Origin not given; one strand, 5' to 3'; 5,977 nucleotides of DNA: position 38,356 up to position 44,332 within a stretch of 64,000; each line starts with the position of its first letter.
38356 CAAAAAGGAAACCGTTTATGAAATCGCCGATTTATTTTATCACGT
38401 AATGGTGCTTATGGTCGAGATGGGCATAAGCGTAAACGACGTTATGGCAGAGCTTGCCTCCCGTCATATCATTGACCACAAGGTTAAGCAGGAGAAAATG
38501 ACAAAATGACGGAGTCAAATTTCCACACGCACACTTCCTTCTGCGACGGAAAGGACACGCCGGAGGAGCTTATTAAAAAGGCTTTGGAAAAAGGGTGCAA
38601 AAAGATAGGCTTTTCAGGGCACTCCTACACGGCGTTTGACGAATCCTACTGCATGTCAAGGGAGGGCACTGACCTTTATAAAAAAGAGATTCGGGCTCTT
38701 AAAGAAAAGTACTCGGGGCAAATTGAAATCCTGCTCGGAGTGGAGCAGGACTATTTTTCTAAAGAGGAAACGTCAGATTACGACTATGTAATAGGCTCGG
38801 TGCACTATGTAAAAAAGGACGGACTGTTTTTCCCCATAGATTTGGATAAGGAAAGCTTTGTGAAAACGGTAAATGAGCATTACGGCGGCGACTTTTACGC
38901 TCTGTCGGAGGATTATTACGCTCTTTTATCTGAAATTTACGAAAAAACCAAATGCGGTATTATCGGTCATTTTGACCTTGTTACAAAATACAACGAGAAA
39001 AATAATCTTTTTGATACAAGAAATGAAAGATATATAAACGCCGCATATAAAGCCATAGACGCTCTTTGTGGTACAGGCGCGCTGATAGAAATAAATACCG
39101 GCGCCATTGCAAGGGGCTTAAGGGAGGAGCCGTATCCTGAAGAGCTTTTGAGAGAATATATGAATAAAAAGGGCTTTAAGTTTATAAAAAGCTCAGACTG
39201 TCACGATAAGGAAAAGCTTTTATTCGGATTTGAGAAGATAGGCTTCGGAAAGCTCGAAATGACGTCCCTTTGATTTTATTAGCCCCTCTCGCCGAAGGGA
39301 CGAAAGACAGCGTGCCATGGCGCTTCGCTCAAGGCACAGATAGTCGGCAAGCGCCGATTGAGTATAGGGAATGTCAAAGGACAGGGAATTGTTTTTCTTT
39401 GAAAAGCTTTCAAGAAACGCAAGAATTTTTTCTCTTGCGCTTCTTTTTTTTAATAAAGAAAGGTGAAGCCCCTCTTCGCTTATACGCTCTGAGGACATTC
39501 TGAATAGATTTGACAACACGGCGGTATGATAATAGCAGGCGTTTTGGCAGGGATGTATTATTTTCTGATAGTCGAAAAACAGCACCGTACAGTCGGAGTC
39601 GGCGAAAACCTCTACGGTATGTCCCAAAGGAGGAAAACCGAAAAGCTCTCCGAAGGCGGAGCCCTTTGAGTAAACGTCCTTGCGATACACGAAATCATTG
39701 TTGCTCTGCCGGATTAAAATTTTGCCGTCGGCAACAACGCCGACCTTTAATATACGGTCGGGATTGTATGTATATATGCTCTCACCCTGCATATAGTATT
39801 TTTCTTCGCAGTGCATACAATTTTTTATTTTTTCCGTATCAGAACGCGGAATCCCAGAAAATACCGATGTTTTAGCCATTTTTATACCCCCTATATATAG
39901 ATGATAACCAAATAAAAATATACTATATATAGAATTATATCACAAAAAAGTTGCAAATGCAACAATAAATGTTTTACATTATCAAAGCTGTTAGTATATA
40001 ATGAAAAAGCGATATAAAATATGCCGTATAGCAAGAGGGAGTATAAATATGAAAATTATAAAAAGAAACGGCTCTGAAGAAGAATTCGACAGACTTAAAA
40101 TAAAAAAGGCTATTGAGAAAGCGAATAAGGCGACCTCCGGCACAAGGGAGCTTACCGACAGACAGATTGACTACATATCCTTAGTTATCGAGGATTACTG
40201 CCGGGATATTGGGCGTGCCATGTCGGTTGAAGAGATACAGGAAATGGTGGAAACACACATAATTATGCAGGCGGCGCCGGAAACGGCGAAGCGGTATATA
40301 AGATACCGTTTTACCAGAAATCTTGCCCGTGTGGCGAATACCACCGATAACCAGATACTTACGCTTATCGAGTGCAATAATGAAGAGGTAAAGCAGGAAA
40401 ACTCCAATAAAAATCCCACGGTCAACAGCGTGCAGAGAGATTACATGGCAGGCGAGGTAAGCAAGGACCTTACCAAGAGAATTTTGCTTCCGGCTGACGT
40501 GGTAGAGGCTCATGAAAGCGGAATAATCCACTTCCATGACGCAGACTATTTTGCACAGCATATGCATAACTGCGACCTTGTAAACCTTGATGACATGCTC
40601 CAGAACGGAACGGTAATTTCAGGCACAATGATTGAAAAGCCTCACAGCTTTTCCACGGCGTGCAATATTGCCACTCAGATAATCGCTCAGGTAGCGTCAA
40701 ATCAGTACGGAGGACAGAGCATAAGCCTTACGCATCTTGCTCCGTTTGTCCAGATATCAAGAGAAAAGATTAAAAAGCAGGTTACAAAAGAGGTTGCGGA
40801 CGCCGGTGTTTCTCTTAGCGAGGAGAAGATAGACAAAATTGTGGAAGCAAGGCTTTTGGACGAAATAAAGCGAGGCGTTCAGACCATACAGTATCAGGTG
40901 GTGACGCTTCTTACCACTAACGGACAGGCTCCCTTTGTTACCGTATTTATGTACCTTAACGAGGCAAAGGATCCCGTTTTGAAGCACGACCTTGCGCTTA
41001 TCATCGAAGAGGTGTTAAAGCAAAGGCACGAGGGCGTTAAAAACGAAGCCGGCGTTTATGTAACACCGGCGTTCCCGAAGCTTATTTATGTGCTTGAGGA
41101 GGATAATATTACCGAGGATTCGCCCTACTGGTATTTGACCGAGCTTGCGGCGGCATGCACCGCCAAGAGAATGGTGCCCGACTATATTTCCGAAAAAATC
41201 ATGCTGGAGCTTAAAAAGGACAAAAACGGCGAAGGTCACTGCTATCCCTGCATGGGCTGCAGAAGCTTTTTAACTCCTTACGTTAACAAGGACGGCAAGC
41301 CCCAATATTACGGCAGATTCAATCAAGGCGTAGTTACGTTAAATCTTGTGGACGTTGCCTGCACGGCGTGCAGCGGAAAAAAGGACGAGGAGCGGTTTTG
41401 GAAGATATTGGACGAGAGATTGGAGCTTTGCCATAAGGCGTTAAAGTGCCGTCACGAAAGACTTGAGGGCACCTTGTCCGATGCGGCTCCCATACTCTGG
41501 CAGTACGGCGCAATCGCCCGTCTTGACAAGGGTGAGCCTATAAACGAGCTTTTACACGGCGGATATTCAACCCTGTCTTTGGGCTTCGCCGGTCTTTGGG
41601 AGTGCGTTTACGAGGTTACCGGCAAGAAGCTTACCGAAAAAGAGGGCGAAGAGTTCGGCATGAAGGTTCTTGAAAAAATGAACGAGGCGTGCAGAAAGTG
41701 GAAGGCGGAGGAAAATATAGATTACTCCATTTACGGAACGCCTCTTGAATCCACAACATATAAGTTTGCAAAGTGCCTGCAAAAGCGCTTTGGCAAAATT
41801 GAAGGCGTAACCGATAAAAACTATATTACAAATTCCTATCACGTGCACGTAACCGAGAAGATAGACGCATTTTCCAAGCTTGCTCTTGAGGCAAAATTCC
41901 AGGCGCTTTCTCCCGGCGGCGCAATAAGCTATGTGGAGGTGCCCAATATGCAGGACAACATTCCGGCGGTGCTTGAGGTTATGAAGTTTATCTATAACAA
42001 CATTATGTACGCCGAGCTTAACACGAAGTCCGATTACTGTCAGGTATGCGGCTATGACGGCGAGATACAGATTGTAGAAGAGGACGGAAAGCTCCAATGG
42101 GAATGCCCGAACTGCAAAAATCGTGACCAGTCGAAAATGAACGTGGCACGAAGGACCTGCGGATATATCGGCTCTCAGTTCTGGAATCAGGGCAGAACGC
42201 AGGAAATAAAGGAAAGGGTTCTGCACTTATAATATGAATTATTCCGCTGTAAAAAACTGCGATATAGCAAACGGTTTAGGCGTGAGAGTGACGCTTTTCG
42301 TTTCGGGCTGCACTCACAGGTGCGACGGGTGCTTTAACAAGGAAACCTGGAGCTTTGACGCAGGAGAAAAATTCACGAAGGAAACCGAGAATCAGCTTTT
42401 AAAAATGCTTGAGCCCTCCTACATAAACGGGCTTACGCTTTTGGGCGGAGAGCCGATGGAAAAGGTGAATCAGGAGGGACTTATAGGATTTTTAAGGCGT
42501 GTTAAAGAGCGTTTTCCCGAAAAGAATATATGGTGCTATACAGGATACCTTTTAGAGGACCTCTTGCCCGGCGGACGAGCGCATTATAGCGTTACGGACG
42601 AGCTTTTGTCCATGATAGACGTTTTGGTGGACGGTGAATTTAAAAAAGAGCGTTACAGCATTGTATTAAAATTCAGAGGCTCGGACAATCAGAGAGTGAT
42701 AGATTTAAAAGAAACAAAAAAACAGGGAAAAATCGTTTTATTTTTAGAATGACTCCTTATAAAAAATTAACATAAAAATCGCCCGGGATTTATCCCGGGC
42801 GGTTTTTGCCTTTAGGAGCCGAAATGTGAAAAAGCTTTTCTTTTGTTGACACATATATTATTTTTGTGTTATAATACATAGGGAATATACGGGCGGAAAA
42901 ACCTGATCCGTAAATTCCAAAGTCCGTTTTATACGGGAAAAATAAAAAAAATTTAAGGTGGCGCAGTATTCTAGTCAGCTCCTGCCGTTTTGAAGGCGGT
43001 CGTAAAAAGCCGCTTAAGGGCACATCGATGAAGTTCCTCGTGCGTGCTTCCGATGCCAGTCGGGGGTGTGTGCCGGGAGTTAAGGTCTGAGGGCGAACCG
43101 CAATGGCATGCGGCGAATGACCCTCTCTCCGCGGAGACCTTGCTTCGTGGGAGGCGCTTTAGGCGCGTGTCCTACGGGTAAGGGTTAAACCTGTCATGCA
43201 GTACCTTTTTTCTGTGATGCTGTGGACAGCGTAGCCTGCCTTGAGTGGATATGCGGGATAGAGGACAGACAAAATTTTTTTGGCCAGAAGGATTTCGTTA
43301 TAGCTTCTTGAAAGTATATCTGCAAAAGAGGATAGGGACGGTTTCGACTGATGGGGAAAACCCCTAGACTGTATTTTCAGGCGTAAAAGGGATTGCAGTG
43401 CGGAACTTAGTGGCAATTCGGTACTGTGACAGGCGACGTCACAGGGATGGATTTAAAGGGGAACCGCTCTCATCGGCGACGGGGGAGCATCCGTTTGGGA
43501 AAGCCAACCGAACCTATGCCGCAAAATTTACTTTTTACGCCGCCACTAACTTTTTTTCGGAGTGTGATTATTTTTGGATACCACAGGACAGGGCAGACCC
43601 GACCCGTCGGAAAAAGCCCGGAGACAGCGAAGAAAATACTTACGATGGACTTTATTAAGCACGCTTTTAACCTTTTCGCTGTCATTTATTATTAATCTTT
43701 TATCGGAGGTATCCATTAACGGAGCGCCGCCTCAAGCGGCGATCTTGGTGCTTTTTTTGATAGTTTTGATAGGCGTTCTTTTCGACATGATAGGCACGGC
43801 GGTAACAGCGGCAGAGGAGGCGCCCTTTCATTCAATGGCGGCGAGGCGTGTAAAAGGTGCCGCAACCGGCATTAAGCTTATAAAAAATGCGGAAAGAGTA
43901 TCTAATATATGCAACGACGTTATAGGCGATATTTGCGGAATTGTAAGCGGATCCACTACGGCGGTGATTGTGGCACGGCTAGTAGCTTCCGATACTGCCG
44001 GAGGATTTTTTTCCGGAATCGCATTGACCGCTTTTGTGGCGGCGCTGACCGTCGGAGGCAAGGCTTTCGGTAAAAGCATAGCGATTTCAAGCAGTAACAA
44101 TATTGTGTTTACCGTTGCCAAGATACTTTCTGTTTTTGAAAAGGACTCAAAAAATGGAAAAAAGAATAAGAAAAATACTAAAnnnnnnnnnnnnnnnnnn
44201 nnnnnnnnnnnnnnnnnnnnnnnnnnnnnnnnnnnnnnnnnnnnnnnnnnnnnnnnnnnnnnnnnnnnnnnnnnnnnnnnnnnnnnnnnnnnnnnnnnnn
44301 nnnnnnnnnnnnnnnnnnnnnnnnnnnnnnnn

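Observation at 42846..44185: Candidate OLE RNA gene with its partner oapA, wedged between nrdDG and dxs-tlyA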

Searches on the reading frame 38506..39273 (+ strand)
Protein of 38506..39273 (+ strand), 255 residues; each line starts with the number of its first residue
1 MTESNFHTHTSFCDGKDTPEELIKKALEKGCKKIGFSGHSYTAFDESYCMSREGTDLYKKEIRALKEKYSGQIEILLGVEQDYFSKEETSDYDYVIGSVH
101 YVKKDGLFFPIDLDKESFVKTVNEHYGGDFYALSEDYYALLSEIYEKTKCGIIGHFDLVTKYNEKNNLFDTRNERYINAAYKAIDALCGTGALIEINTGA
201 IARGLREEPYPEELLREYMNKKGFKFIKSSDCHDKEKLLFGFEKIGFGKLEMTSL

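Call 4: search_protein_families(library=pfam, proteins=[window:38506-39273:+])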
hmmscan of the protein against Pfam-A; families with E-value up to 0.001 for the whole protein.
window:38506-39273:+ (255 aa): 1 family
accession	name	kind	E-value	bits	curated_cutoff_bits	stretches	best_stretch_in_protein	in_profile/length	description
PF02811.25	PHP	-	2.6e-18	67.3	26.4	1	6-198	2-163/164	PHP domain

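Call 5: search_protein_families(library=ncbifam, proteins=[window:38506-39273:+])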
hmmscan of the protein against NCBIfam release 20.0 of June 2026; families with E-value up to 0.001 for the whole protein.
window:38506-39273:+ (255 aa): 10 families
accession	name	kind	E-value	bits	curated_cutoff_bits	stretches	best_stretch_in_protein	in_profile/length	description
TIGR01856.1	hisJ_fam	subfamily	1.4e-39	136.3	90.2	1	5-244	2-249/252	histidinol-phosphatase HisJ family protein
NF005996.1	PRK08123.1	equivalog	1.1e-28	100.3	133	1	7-244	4-260/262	histidinol-phosphatase HisJ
NF005596.0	PRK07328.1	subfamily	1.1e-27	97.2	202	1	5-244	5-242/269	histidinol-phosphatase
NF005235.0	PRK06740.1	equivalog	9.3e-12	45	442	1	58-236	124-297/335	histidinol phosphate phosphatase domain-containing protein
NF006375.0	PRK08609.1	equivalog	4.4e-07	28.8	426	1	4-100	337-438/571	DNA polymerase/3'-5' exonuclease PolX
NF006251.0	PRK08392.1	equivalog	5.2e-07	29.3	212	1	5-130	3-129/216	hypothetical protein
NF004086.0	PRK05588.1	equivalog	1.4e-05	25.2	321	1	7-238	5-225/255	histidinol phosphate phosphatase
NF004981.0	PRK06361.1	equivalog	0.0002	20.8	117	1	5-80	3-70/217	histidinol phosphate phosphatase domain-containing protein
NF041661.1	Cycl_ph_dihydrol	equivalog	0.00028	20.3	500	1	6-43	2-39/259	phosphoribosyl 1,2-cyclic phosphate 1,2-diphosphodiesterase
NF041577.1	nside_bi_sphtase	equivalog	0.00066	18.9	400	0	1-41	1-41/276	3',5'-nucleoside bisphosphate phosphatase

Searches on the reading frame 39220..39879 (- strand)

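Call 4: search_protein_families(library=pfam, proteins=[window:39220-39879:-])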
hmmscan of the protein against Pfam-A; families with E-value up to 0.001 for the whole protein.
window:39220-39879:- (219 aa): 2 families
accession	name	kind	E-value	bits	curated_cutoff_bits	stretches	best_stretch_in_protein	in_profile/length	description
PF13545.12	HTH_Crp_2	-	4.1e-09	36.7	27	1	151-210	2-61/70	Crp-like helix-turn-helix domain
PF00027.35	cNMP_binding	-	0.00024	21.4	27.5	1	27-107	2-82/89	Cyclic nucleotide-binding domain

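Call 5: search_protein_families(library=ncbifam, proteins=[window:39220-39879:-])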
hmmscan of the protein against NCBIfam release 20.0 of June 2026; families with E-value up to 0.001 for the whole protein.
window:39220-39879:- (219 aa): 4 families
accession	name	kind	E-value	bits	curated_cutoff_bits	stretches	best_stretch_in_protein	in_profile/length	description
NF045989.1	TransRegFnrLRhodb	equivalog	1.2e-09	37.7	300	1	91-210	100-225/245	transcriptional regulator FnrL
NF050806.1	TransRegFixKCaul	equivalog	1.7e-09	37.2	300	1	119-212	111-206/215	transcriptional regulator FixK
NF008365.0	PRK11161.1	subfamily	2.8e-06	26.8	228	1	124-213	142-236/250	fumarate/nitrate reduction transcriptional regulator Fnr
NF006901.0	PRK09392.1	equivalog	0.00065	19.1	211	1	141-212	142-213/236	transcriptional activator FtrB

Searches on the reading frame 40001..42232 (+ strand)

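Call 4: search_protein_families(library=pfam, proteins=[window:40001-42232:+])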
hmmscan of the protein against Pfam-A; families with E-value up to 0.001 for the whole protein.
window:40001-42232:+ (743 aa): 3 families
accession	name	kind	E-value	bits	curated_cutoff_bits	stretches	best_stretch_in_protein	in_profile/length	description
PF13597.11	NRDD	-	1.7e-193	644.8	26.2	1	133-742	1-562/562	Anaerobic ribonucleoside-triphosphate reductase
PF03477.21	ATP-cone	-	2.2e-18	67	25.8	1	17-107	1-87/88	ATP cone domain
PF01228.26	Gly_radical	-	2.6e-18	66.9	22.2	1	618-724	2-103/106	Glycine radical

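Call 5: search_protein_families(library=ncbifam, proteins=[window:40001-42232:+])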
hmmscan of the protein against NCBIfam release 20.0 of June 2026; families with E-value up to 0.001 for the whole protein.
window:40001-42232:+ (743 aa): 12 families
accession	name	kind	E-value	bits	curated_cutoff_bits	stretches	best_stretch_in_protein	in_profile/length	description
NF006732.0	PRK09263.1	equivalog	3.7e-274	911.5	657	1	16-743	2-706/712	anaerobic ribonucleoside-triphosphate reductase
TIGR02487.1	NrdD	equivalog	5e-134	448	326.35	1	132-742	1-581/581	anaerobic ribonucleoside-triphosphate reductase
NF005497.0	PRK07111.1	equivalog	3.2e-113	379.6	764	2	275-742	294-743/746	anaerobic ribonucleoside triphosphate reductase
NF011292.0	PRK14704.1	equivalog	2.1e-80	271.1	736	1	120-742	16-617/618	anaerobic ribonucleoside triphosphate reductase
NF006126.0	PRK08270.1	equivalog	2.3e-52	178.2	548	2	443-740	405-679/684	ribonucleoside triphosphate reductase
NF006127.0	PRK08271.1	equivalog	7.9e-18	64.2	545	1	444-741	357-626/631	anaerobic ribonucleoside-triphosphate reductase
NF006358.0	PRK08579.1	equivalog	1.4e-16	59.8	585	2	443-740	336-620/624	anaerobic ribonucleoside triphosphate reductase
TIGR02827.1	RNR_anaer_Bdell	equivalog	2.4e-14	52.8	568.3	1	444-739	328-594/596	anaerobic ribonucleoside-triphosphate reductase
NF009028.0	PRK12364.1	equivalog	1.2e-11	43.3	1377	1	17-125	1-110/842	ribonucleoside-diphosphate reductase subunit alpha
NF009029.0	PRK12365.1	equivalog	3.9e-08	31.7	1350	1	15-134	116-242/1046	ribonucleoside-diphosphate reductase subunit alpha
NF005544.0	PRK07207.1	equivalog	6.1e-08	30.9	965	1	14-145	30-153/965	ribonucleoside-diphosphate reductase subunit alpha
NF005010.0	PRK06406.1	subfamily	1.1e-06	27.3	1125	1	17-111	5-100/771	vitamin B12-dependent ribonucleotide reductase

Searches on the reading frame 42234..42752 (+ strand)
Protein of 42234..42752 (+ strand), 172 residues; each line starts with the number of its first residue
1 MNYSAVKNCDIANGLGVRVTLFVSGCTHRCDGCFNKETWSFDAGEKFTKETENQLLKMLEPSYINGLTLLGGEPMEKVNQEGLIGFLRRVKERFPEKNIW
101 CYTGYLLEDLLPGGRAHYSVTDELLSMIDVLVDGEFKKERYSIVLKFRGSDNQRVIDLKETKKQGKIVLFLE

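Call 4: search_protein_families(library=pfam, proteins=[window:42234-42752:+])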
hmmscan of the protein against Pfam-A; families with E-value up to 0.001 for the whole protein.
window:42234-42752:+ (172 aa): 2 families
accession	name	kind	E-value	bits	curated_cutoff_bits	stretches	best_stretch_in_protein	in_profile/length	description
PF13353.11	Fer4_12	-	1.2e-50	171.8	22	1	12-156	1-137/137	4Fe-4S single cluster domain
PF04055.27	Radical_SAM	-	7e-06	26.7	29.5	1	22-90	3-72/166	Radical SAM superfamily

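Call 5: search_protein_families(library=ncbifam, proteins=[window:42234-42752:+])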
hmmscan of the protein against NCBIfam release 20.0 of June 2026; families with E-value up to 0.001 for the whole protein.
window:42234-42752:+ (172 aa): 14 families
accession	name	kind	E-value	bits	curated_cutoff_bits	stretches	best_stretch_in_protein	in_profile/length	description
TIGR02491.1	NrdG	equivalog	3.2e-55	186.3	126.1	1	2-159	1-154/154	anaerobic ribonucleoside-triphosphate reductase activating protein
NF008335.0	PRK11121.1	equivalog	4.1e-44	150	199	1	1-158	1-153/154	anaerobic ribonucleoside-triphosphate reductase-activating protein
TIGR02826.1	RNR_activ_nrdG3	equivalog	3.9e-15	56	151.7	1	18-163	17-143/148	anaerobic ribonucleoside-triphosphate reductase activating protein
TIGR02493.1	PFLA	equivalog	2.7e-11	43.3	231.75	1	7-158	6-148/235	pyruvate formate-lyase-activating protein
NF008356.0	PRK11145.1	equivalog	2.6e-08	33.4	375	1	5-92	9-97/246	pyruvate formate lyase 1-activating protein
TIGR02495.1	NrdG2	equivalog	3.6e-07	29.7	131.15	1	19-92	19-88/193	anaerobic ribonucleoside-triphosphate reductase activating protein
TIGR02494.1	PFLE_PFLC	subfamily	2.5e-06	27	174.35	1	9-48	7-46/293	glycyl-radical enzyme activating protein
NF043069.1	T4HPD_activ_SAM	equivalog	3.2e-06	26.7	425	1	6-50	7-51/299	trans-4-hydroxy-L-proline dehydratase activase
TIGR04041.1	activase_YjjW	hypoth_equivalog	2.6e-05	23.8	250.2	0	12-40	13-41/276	YjjW family glycine radical enzyme activase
NF048010.1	SfplDhtActHpsHDes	equivalog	4.8e-05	22.3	430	0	7-43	12-48/298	(2S)-3-sulfopropanediol dehydratase activating enzyme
NF033717.2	HPDL_rSAM_activ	equivalog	9e-05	21.9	420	1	7-47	10-50/311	4-hydroxyphenylacetate decarboxylase activase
TIGR03963.1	rSAM_QueE_Clost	equivalog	0.00012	21.9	260.1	1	23-87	26-88/219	putative 7-carboxy-7-deazaguanine synthase QueE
NF048008.1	SfplDhtActHpfHKleb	equivalog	0.0002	20.8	500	1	6-40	5-39/308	(2S)-3-sulfopropanediol dehydratase activating enzyme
TIGR04003.1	rSAM_BssD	equivalog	0.00062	19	496.45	1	9-39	9-39/314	[benzylsuccinate synthase]-activating enzyme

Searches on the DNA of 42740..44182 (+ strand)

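Call 47: search_rna_families(sources=[L082, L083, L016, L015, L053, L040, L071], threshold=gathering)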
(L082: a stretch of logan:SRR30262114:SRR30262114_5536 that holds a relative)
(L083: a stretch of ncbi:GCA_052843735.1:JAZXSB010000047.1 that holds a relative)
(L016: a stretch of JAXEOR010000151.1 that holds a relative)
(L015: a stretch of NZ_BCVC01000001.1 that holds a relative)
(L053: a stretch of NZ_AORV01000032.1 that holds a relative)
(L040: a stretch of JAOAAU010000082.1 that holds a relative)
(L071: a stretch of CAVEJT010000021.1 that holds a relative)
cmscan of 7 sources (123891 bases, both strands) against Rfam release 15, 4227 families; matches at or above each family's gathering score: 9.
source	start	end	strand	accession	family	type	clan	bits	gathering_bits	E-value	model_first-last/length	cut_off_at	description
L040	9253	9901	+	RF01071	OLE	Gene;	-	542.8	50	4.1e-156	1-616/616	no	Ornate Large Extremophilic RNA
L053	9208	9858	+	RF01071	OLE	Gene;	-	532.4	50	5.1e-153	1-616/616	no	Ornate Large Extremophilic RNA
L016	9273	9905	+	RF01071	OLE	Gene;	-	509.9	50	2.3e-146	1-616/616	no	Ornate Large Extremophilic RNA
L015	9344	9965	+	RF01071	OLE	Gene;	-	506.7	50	2.1e-145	1-616/616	no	Ornate Large Extremophilic RNA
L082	9284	9901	+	RF01071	OLE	Gene;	-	478.7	50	4.4e-137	1-616/616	no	Ornate Large Extremophilic RNA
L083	4773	5389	+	RF01071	OLE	Gene;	-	465.4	50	3.8e-133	1-616/616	no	Ornate Large Extremophilic RNA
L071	6191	6796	+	RF01071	OLE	Gene;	-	386.7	50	8.8e-110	1-616/616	no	Ornate Large Extremophilic RNA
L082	19261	19334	+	RF00005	tRNA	Gene; tRNA;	CL00001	60.5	29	2.5e-10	1-71/71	no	tRNA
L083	14571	14644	+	RF00005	tRNA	Gene; tRNA;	CL00001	60.5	29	2.5e-10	1-71/71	no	tRNA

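Call 83: search_rna_families(source=window, start=42740, end=43700, threshold=evalue, max_evalue=1)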
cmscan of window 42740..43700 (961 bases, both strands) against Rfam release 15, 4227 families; matches with E-value up to 1: 12.
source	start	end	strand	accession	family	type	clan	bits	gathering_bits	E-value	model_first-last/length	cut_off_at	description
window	42942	43562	+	RF01071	OLE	Gene;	-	474.1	50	7.5e-138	1-616/616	no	Ornate Large Extremophilic RNA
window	42761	42835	-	RF00236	ctRNA_pGA1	Gene; antisense;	-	29.2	45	0.0014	1-79/79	no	ctRNA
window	42774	42867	-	RF01820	RsaE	Gene; sRNA;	-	24.6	79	0.13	1-112/112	no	RNA Staph. aureus E (RoxS)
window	42740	42810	+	RF00514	His_leader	Cis-reg; leader;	-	23.9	49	0.18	45-126/126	5'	Histidine operon leader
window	42774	42874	-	RF02702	AgvB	Gene; sRNA;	-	22.2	56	0.13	1-62/62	no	Anti GcvB sRNA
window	42740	42808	+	RF01808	MicX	Gene; sRNA;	-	21.8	75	0.023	115-194/194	5'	MicX Vibrio cholerae sRNA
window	42771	42887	-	RF00514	His_leader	Cis-reg; leader;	-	21.8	49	0.51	1-126/126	no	Histidine operon leader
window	42740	42817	+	RF00557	L10_leader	Cis-reg; leader;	-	20.7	44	0.68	69-138/138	5'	Ribosomal protein L10 leader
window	42757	42815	-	RF04255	MIR8001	Gene; miRNA;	-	19.4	90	0.96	1-67/67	no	MIR8001 microRNA precursor family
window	42778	42890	+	RF02411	snoR138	Gene; snRNA; snoRNA; HACA-box;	-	18.9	44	0.55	1-154/154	no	Small nucleolar RNA snoR138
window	42779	42801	-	RF01322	CRISPR-DR9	Gene; CRISPR;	-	17.7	45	0.71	5-27/37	no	CRISPR RNA direct repeat element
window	42740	42809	+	RF02377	SurA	Gene; sRNA;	-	15.2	100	0.17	6-279/279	5'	SurA sRNA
